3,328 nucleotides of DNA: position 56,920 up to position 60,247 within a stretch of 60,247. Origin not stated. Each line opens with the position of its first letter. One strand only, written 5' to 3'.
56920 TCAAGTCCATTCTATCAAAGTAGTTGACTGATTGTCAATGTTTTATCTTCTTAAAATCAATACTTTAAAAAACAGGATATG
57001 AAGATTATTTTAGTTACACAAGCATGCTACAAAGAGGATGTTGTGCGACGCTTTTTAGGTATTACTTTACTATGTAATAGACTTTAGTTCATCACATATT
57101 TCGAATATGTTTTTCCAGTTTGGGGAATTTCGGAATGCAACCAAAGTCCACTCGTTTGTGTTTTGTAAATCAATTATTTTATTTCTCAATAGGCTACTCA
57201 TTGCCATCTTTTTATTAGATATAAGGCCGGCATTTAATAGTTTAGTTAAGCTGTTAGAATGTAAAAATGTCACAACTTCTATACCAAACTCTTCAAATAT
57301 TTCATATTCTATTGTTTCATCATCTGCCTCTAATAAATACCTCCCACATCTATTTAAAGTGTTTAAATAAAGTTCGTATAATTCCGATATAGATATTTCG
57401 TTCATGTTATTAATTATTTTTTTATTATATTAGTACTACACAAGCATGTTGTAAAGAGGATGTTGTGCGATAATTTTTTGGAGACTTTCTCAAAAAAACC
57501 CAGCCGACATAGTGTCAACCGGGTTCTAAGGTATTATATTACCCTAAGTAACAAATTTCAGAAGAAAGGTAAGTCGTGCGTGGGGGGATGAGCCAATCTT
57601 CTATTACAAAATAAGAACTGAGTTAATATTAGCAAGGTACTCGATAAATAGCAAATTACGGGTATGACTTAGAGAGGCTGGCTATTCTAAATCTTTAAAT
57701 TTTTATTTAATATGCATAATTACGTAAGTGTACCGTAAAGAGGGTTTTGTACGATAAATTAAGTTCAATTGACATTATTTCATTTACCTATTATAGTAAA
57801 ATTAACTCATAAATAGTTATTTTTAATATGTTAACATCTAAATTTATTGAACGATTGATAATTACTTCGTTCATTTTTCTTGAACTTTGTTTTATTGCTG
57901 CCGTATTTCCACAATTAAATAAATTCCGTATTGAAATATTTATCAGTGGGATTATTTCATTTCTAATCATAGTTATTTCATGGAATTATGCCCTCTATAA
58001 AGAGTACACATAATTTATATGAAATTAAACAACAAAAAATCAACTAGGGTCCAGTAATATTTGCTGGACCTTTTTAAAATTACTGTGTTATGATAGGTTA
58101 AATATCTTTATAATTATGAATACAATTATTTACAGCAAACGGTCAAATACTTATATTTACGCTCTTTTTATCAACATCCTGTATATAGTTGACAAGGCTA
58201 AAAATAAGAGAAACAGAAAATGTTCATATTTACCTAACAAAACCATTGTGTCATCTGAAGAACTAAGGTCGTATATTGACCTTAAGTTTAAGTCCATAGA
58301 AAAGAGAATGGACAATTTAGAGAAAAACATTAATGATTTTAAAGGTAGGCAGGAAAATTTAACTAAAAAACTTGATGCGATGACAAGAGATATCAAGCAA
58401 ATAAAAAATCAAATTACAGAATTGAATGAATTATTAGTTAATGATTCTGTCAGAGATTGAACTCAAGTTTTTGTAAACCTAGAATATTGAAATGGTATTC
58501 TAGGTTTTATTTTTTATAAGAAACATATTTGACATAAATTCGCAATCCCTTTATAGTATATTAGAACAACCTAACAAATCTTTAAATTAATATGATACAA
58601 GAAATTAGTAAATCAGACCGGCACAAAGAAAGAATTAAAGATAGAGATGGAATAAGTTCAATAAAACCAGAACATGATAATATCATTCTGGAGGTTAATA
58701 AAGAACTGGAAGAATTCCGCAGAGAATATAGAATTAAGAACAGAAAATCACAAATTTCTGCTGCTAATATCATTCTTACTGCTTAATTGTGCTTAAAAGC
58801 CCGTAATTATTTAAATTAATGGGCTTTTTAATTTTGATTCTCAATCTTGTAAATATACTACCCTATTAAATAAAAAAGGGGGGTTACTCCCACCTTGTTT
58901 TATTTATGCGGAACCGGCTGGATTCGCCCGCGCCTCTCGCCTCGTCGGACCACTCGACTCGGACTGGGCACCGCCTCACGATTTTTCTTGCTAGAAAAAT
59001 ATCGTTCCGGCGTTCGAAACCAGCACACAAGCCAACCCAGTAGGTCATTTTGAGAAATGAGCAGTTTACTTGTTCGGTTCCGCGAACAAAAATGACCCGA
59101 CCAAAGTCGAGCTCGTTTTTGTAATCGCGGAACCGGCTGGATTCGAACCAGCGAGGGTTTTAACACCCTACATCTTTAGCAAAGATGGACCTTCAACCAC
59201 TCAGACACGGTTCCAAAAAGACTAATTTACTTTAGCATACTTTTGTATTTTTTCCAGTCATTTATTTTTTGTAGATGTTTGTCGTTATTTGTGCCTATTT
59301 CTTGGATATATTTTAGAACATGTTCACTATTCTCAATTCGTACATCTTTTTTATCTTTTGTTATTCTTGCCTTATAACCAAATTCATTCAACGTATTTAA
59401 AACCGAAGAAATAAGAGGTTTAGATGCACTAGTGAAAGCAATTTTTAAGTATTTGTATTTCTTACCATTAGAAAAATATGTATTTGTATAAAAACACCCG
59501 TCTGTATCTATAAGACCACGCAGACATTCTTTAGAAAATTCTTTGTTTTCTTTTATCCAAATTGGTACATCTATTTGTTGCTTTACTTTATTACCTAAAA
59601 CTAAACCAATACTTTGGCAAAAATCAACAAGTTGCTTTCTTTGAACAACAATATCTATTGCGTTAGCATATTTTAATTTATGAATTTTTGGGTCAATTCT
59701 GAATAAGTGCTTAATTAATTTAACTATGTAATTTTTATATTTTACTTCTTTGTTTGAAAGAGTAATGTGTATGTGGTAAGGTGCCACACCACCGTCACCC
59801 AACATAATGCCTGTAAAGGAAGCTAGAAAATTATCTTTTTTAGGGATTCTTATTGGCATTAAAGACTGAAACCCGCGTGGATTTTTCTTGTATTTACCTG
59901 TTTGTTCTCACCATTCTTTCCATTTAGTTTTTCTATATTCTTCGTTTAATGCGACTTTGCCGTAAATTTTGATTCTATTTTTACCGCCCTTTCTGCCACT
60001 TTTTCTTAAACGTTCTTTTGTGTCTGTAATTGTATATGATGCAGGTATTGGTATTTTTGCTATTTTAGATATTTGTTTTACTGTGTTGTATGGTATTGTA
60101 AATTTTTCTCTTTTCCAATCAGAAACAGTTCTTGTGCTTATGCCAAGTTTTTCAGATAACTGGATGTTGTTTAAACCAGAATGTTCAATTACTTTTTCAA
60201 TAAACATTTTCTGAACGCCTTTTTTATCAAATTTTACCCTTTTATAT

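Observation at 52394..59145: Recombinase-less low-GC island anchored to tRNA-Ser(GCU) and delimited by copies of the tRNA 3' end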

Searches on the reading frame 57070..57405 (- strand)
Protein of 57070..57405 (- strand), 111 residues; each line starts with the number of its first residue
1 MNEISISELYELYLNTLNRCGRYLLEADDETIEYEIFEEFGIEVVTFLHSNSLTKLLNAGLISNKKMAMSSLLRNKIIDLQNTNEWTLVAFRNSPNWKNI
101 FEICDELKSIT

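Call 9: search_protein_families(library=pfam, max_evalue=0.1, proteins=[window:57070-57405:-])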
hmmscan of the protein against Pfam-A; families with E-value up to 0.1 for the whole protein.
window:57070-57405:- (111 aa): 0 families

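Call 53: search_protein_families(library=ncbifam, max_evalue=0.01, proteins=[window:57070-57405:-])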
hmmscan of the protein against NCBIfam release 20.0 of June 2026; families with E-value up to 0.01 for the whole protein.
window:57070-57405:- (111 aa): 0 families

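Call 54: search_protein_families(library=phrogs, max_evalue=0.01, proteins=[window:57070-57405:-])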
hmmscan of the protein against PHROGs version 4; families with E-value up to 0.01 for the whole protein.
window:57070-57405:- (111 aa): 0 families

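Call 55: search_protein_families(library=padloc, max_evalue=0.01, proteins=[window:57070-57405:-])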
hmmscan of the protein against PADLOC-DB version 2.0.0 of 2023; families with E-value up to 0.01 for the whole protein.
window:57070-57405:- (111 aa): 0 families

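Call 68: search_solved_structures(query=window:57070-57405:-, max_evalue=1)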
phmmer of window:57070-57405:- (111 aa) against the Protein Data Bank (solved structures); distinct sequences matched with E-value up to 1: 0.

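Call 70: find_homologous_proteins(query=window:57070-57405:-, max_evalue=0.001)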
Query window:57070-57405:- (111 aa): 1 proteins with E <= 0.001 among 17 candidates.
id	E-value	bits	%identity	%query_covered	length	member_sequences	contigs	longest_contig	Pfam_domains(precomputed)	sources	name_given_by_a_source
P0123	2.6e-65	235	100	100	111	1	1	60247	-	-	-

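Call 85: predict_structure(protein=window:57070-57405:-)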
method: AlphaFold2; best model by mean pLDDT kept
length: 111 residues; sequences in the alignment: 1
mean_pLDDT: 66.0   pTM: 0.60
mean pLDDT of the five models: 66.0, 43.0, 41.6, 39.9, 36.3
residues with pLDDT >= 90: 0; 70-90: 46; 50-70: 50; < 50: 15
segments of 3 or more residues with pLDDT < 50: 41-51
pLDDT, mean of each block of 10 residues (from residue 1): 68 79 82 65 40 51 68 68 65 60 79 77
secondary structure, 60 per line:
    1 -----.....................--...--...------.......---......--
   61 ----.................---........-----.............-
elements in order: H6-26 H43-49 H53-58 H65-81 H85-92 H98-110

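Call 93: fold_search(model_id=the predicted structure, library=pdb)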
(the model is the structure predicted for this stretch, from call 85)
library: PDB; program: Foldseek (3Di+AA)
matches with E <= 10: 46; with E <= 0.001: 0
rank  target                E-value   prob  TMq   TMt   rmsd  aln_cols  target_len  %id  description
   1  1x8z_B                3.5e+00  0.05  0.23  0.20  17.3       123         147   15  Crystal structure of a pectin methylesterase inhibitor from Arabidopsis thaliana (released 2004-12-28)
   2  8yuf_B                4.1e+00  0.04  0.21  0.18  16.8       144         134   12  Crystal structure of HEPN (Q64A) toxin (released 2025-04-02)
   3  8r4m_B                4.6e+00  0.03  0.18  0.20  11.1       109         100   13  CSP1 M48L mutant with Iodide (released 2024-11-20)
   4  1x8z_A                4.8e+00  0.06  0.25  0.21  16.9       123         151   14  Crystal structure of a pectin methylesterase inhibitor from Arabidopsis thaliana (released 2004-12-28)
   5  7vrc_C                5.4e+00  0.05  0.24  0.25  12.4       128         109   11  Structure of the Yeast SNF11/SNF2 complex (released 2022-05-25)
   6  7lhz_D                5.4e+00  0.05  0.23  0.05  15.5       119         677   14  K. pneumoniae Topoisomerase IV (ParE-ParC) in complex with DNA and (3S)-10-[(3R)-3-(1-aminocyclopropyl)pyrrolidin-1-yl (released 2021-05-12)
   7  8r4m_A                5.7e+00  0.02  0.18  0.18  11.7       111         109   15  CSP1 M48L mutant with Iodide (released 2024-11-20)
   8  4j41_D                6.0e+00  0.06  0.23  0.30  13.4       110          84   15  The crystal structure of a secreted protein EsxB (Mutant P67A) from Bacillus anthracis str. Sterne (released 2013-02-20)
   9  4c3b_A                6.0e+00  0.05  0.25  0.19   9.7       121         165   12  HRSV M2-1, P21 crystal form (released 2014-01-22)
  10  5woy_MODEL_1_A        6.0e+00  0.03  0.24  0.13  14.5       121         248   12  NMR solution structure of Enzyme I (nEIt) protein using two 4D-spectra (released 2018-02-07)
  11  7bqn_MODEL_1_A        6.3e+00  0.05  0.29  0.28  14.8       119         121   13  Solution NMR structure of fold-C Rei; de novo designed protein with an asymmetric all-alpha topology (released 2021-04-07)
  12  4c3b_B                6.3e+00  0.04  0.25  0.19   9.7       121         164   12  HRSV M2-1, P21 crystal form (released 2014-01-22)
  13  1x91                  6.3e+00  0.04  0.23  0.20  16.2       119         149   14  Crystal structure of mutant form A of a pectin methylesterase inhibitor from Arabidopsis (released 2004-12-28)
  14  6dg6_A                6.3e+00  0.03  0.18  0.20  15.3       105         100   12  Structure of a de novo designed Interleukin-2/Interleukin-15 mimetic (released 2019-01-16)
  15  2lp4_MODEL_1_A        6.3e+00  0.02  0.20  0.13  13.5       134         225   17  Solution structure of P1-CheY/P2 complex in bacterial chemotaxis (released 2012-10-24)
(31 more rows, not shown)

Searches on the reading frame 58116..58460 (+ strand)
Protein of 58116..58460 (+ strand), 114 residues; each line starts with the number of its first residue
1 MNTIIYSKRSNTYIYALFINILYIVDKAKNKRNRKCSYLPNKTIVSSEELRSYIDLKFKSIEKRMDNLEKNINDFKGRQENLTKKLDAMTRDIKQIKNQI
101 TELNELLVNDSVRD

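Call 9: search_protein_families(library=pfam, max_evalue=0.1, proteins=[window:58116-58460:+])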
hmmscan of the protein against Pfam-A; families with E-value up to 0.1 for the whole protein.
window:58116-58460:+ (114 aa): 39 families (the best 25 are shown)
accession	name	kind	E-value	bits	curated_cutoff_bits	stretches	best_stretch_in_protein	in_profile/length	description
PF05531.17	NPV_P10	-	6.2e-05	23.9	29.8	1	55-110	17-68/75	Nucleopolyhedrovirus P10 protein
PF10779.14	XhlA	-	0.00012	22.6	34.7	1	58-101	6-49/67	Haemolysin XhlA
PF24627.1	PUMA_CC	-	0.00026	21.3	30.1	1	52-103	18-69/74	PUMA coiled-coil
PF06825.17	HSBP1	-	0.00033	20.9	28.6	1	57-76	28-47/51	Heat shock factor binding protein 1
PF13166.12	AAA_13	-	0.00035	19.8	36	1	25-108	385-468/713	AAA domain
PF08581.15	Tup_N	-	0.0009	20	28.7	1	60-105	8-53/77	Tup N-terminal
PF10046.14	BLOC1_2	-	0.0012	19.6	33.4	1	53-106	31-80/96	Biogenesis of lysosome-related organelles complex-1 subunit 2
PF07889.17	DUF1664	-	0.0021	18.5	34.6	1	59-105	62-108/124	Protein of unknown function (DUF1664)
PF05791.16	Bacillus_HBL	-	0.0021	18.3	29.1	1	6-105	80-172/177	Bacillus haemolytic enterotoxin (HBL)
PF05565.16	Sipho_Gp157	-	0.0023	18.4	28.6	1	48-101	32-85/162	Siphovirus Gp157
PF04108.17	ATG17_like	-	0.0029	17.6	43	1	47-102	102-155/355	Autophagy protein ATG17-like domain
PF05377.16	FlaC_arch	-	0.0044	17.8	27.8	1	58-95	2-39/55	Flagella accessory protein C (FlaC)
PF05478.16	Prominin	-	0.0044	15.6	34.3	1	34-110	644-717/799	Prominin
PF00261.25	Tropomyosin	-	0.0054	16.6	38.6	1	48-102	188-241/242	Tropomyosin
PF04513.17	Baculo_PEP_C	-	0.0059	17.1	38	1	57-109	61-110/140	Baculovirus polyhedron envelope protein, PEP, C terminus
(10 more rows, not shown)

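Call 53: search_protein_families(library=ncbifam, max_evalue=0.01, proteins=[window:58116-58460:+])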
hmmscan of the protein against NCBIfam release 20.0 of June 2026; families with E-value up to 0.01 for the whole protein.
window:58116-58460:+ (114 aa): 9 families
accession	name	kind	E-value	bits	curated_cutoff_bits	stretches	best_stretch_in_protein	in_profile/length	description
NF045487.1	ASRP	equivalog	0.0008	18.1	300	1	58-105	357-404/593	archaea-specific SMC-related protein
TIGR02169.1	SMC_prok_A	equivalog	0.0015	16.3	729.4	1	46-105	824-883/1165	chromosome segregation protein SMC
NF038218.1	IcmG_DotF_IVB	equivalog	0.0028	17.4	200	1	59-104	141-186/266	type IVB secretion system protein IcmG/DotF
TIGR02168.1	SMC_prok_B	equivalog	0.0034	15.2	567.35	1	57-104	352-399/1181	chromosome segregation protein SMC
NF043058.1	T4SS_LegC2C7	subfamily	0.0046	16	350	1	53-105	112-164/348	LegC2/C7 family Dot/Icm T4SS effector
NF052682.1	morpho_FcmC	equivalog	0.0051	17.1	90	1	45-108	48-113/159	filament morphology membrane protein FcmC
TIGR03346.1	chaperone_ClpB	equivalog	0.0069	14.7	1232.1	1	37-105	379-448/853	ATP-dependent chaperone ClpB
NF049906.1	IncMemCPSIT0556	equivalog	0.0074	15.1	400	1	54-105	225-276/337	CPSIT_0556 family inclusion membrane protein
NF041120.1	RqcH_arch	equivalog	0.0089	14.8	400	1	51-105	280-334/645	ribosome rescue protein RqcH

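Call 54: search_protein_families(library=phrogs, max_evalue=0.01, proteins=[window:58116-58460:+])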
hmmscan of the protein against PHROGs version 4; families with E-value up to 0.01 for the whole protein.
window:58116-58460:+ (114 aa): 13 families
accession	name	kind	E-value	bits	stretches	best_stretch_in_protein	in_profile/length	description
phrog_7303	-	unknown function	9.4e-05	23.4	1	53-110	5-62/80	-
phrog_5553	-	unknown function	0.00052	21.2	1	54-105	33-84/114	-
phrog_12015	-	unknown function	0.00068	20.3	1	48-95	111-158/165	-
phrog_1533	-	tail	0.00069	18.2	1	53-107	34-88/1688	tail length tape measure protein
phrog_8488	-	unknown function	0.0012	19.8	1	59-107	2-50/119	-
phrog_25947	-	other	0.0018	19.5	1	48-107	8-67/79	hol-like chemotaxis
phrog_7330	-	unknown function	0.0019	19.4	1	61-101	40-80/82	-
phrog_4704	-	tail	0.0021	17.8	1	52-109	34-91/625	tail length tape measure protein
phrog_6631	-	unknown function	0.0027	18.2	1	25-104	26-101/251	-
phrog_3550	-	unknown function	0.0037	18.6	1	64-107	3-48/79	-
phrog_2658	-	other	0.0058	17.9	1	41-106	51-116/126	hol-like chemotaxis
phrog_25820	-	lysis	0.0075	16.7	1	19-104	14-96/265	endolysin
phrog_21066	-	unknown function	0.008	17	1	34-105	64-134/228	-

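Call 55: search_protein_families(library=padloc, max_evalue=0.01, proteins=[window:58116-58460:+])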
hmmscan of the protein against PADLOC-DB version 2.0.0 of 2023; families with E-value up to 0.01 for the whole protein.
window:58116-58460:+ (114 aa): 14 families
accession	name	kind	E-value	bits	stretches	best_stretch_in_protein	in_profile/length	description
PDLC03863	LmuB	-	6.7e-05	19.8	1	43-105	336-397/610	-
PDLC02736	PbeC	-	0.00029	17.5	1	27-88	217-278/685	PbeC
PDLC00006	DruC1|DruC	-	0.00067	16.2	1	54-109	173-228/626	Unknown function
PDLC00514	JetC1|JetC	-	0.00069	15.5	1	21-104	262-346/1117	DUF3584 domain; MukB-like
PDLC02753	PbeC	-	0.00073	16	1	47-102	416-471/648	PbeC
PDLC04663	PDC-M46B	-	0.00079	16.5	1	31-104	250-322/483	-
PDLC03867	LmuB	-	0.001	15.7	1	10-104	173-261/605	-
PDLC03865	LmuB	-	0.001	15.4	1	20-106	559-653/1007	-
PDLC00262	LmuB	-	0.0016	15.3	1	33-102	175-244/588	AAA ATPase domain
PDLC04890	PDC-S06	-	0.0017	15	1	47-108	405-465/732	-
PDLC03859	LmuB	-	0.0022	15.2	1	32-104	330-401/611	-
PDLC00259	LmuB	-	0.0028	14.5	1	6-101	153-243/588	AAA ATPase domain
PDLC00552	JetC2|JetC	-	0.0044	12.7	1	27-106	319-398/1365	DUF3584 domain; MukB-like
PDLC00025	DruG2|DruG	-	0.0071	13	1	29-106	332-409/704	Unknown function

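Call 101: find_encoding_contigs(protein=window:58116-58460:+, flank=10000, max_places=10)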
Protein window:58116-58460:+ (114 aa): 1 contig read that carries it; 1 place shown.
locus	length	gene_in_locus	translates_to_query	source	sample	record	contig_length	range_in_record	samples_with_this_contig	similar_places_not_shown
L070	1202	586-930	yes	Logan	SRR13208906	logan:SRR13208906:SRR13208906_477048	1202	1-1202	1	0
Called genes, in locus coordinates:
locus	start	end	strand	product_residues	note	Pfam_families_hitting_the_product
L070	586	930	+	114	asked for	-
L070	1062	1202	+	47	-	?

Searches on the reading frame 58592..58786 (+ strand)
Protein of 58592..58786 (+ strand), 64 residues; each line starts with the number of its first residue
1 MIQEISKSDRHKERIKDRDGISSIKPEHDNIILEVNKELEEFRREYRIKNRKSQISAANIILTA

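Call 10: search_protein_families(library=pfam, max_evalue=0.1, proteins=[window:58592-58786:+])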
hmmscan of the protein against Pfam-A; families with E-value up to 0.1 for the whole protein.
window:58592-58786:+ (64 aa): 0 families

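Call 103: find_encoding_contigs(protein=window:58592-58786:+, flank=10000, max_places=10)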
Protein window:58592-58786:+ (64 aa): no gene with exactly this product is on record in the collection.

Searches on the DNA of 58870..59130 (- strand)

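Call 63: search_dna_similar(query=window:58870-59130:-, collection=phages, mode=distant, max_evalue=0.01)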
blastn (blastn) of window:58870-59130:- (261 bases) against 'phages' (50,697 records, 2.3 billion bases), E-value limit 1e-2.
No match.

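Call 64: search_dna_similar(query=window:58870-59130:-, collection=plasmids, mode=distant, max_evalue=0.01)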
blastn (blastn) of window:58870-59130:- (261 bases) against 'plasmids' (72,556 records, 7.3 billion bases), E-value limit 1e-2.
No match.

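Call 107: build_rna_model(alignment_id=A7)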
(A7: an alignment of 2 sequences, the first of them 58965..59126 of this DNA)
Model R1 built from alignment A7 (2 sequences, 162 columns); structure: RNAalifold consensus.
model positions 162; base pairs 38; branch points 2; effective number of sequences 1.05; information 0.59 bits per position. Calibrated on 0.2 Mb of random sequence (short: E-values are rough).
structure used (alignment columns):
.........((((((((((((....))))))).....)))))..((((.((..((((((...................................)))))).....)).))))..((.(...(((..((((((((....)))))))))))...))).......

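Call 109: search_with_rna_model(model_id=R1, sources=[window, L011, L021, L051, L061, L062, L063, L067, L068, L069, L071, L072, L073], max_evalue=10)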
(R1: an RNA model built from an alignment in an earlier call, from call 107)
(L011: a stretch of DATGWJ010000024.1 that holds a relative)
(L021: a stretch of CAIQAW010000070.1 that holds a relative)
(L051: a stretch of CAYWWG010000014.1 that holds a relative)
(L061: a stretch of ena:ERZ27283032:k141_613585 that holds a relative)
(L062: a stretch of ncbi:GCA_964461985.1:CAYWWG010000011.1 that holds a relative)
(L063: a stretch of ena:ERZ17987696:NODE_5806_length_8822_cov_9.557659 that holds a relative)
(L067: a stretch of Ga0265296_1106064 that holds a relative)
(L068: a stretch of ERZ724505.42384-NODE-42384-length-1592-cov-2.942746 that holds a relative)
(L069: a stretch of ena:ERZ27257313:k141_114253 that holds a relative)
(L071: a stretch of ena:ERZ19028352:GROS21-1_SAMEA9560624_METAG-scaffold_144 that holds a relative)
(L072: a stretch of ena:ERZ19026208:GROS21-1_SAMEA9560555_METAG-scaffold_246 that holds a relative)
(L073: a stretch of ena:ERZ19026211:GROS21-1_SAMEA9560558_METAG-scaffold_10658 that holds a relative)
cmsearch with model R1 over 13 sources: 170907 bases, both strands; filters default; matches with E-value up to 10: 11.
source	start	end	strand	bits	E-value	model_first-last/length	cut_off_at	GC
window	58965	59126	-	202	1.5e-51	1-162/162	no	0.46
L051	639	775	+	167.4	2.4e-42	1-162/162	no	0.4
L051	602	681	-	21.5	0.0013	1-162/162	no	0.49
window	59082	59163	+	20.9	0.0019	1-162/162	no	0.5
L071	14700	14831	+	19.5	0.0044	1-162/162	no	0.6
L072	14742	14873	+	19.5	0.0044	1-162/162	no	0.6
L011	1781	1852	-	17.4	0.016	1-162/162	no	0.4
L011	1425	1547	-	13.8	0.14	1-162/162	no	0.38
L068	309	396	+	13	0.23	1-162/162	no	0.41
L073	6741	6797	+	11.8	0.48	1-61/162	3'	0.56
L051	3744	3765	+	7.4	7.3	125-146/162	no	0.18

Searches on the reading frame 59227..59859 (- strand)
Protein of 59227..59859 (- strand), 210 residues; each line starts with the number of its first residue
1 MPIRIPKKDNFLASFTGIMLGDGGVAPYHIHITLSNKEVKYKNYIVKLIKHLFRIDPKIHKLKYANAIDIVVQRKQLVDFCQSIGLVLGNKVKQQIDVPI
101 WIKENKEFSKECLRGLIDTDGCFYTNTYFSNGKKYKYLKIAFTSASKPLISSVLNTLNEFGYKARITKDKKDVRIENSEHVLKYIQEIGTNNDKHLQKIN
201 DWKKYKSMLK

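Call 10: search_protein_families(library=pfam, max_evalue=0.1, proteins=[window:59227-59859:-])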
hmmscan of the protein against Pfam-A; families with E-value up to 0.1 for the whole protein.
window:59227-59859:- (210 aa): 5 families
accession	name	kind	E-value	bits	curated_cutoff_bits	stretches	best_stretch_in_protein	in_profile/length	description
PF14528.11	LAGLIDADG_3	-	9.4e-13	48.7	22.5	1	109-189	3-82/82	LAGLIDADG-like domain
PF14527.11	LAGLIDADG_WhiA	-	0.00014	22.3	23.2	0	15-85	5-75/93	WhiA LAGLIDADG-like domain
PF00961.24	LAGLIDADG_1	-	0.00027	22.2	23.1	1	113-208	1-101/102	LAGLIDADG endonuclease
PF03161.18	LAGLIDADG_2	-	0.00029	21.3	25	1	16-176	5-159/168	LAGLIDADG DNA endonuclease family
PF15019.11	C9orf72-like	-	0.041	14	27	0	5-115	28-138/230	C9orf72-like protein family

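Call 62: find_encoding_contigs(protein=window:59227-59859:-, flank=10000, max_places=10)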
Protein window:59227-59859:- (210 aa): no gene with exactly this product is on record in the collection.

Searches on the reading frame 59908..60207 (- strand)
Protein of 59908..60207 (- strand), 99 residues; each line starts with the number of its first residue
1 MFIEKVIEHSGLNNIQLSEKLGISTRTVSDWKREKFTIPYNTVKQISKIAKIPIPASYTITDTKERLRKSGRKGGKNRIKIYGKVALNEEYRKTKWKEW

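Call 10: search_protein_families(library=pfam, max_evalue=0.1, proteins=[window:59908-60207:-])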
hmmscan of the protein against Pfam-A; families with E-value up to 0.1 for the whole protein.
window:59908-60207:- (99 aa): 13 families
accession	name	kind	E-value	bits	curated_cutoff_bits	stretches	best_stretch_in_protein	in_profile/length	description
PF12844.13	HTH_19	-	4.3e-06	27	30.2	1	2-53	3-54/64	Helix-turn-helix domain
PF01381.28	HTH_3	-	1.6e-05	25.3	23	1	3-53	1-51/55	Helix-turn-helix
PF15943.11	YdaS_toxin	-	0.00013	22.1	30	1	4-51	2-48/65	Bacterial toxin YdaS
PF13384.12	HTH_23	-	0.00032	20.9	24.6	1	7-33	15-39/50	Homeodomain-like domain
PF13443.12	HTH_26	-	0.00039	21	22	1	3-49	2-49/63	Cro/C1-type HTH DNA-binding domain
PF07022.19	Phage_CI_repr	-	0.0013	19.5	22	1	2-53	2-53/65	Bacteriophage CI repressor helix-turn-helix domain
PF13412.12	HTH_24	-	0.0022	18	21.9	1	8-29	14-35/48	Winged helix-turn-helix DNA-binding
PF00196.25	GerE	-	0.0034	17.4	23.5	1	10-31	16-37/57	Bacterial regulatory proteins, luxR family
PF20432.4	Xre-like-HTH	-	0.0038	17.9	25.8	1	4-34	16-46/63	Antitoxin Xre-like helix-turn-helix domain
PF13551.12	HTH_29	-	0.018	15.5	28.1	0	11-33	11-34/64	Winged helix-turn helix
PF13518.12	HTH_28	-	0.042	14.4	25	0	11-33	12-34/52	Helix-turn-helix domain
PF02954.25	HTH_8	-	0.05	13.8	22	1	3-28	10-35/42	Bacterial regulatory protein, Fis family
PF13744.12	HTH_37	-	0.074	13.3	27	0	2-37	22-57/80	Helix-turn-helix domain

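Call 102: find_encoding_contigs(protein=window:59908-60207:-, flank=10000, max_places=10)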
Protein window:59908-60207:- (99 aa): no gene with exactly this product is on record in the collection.
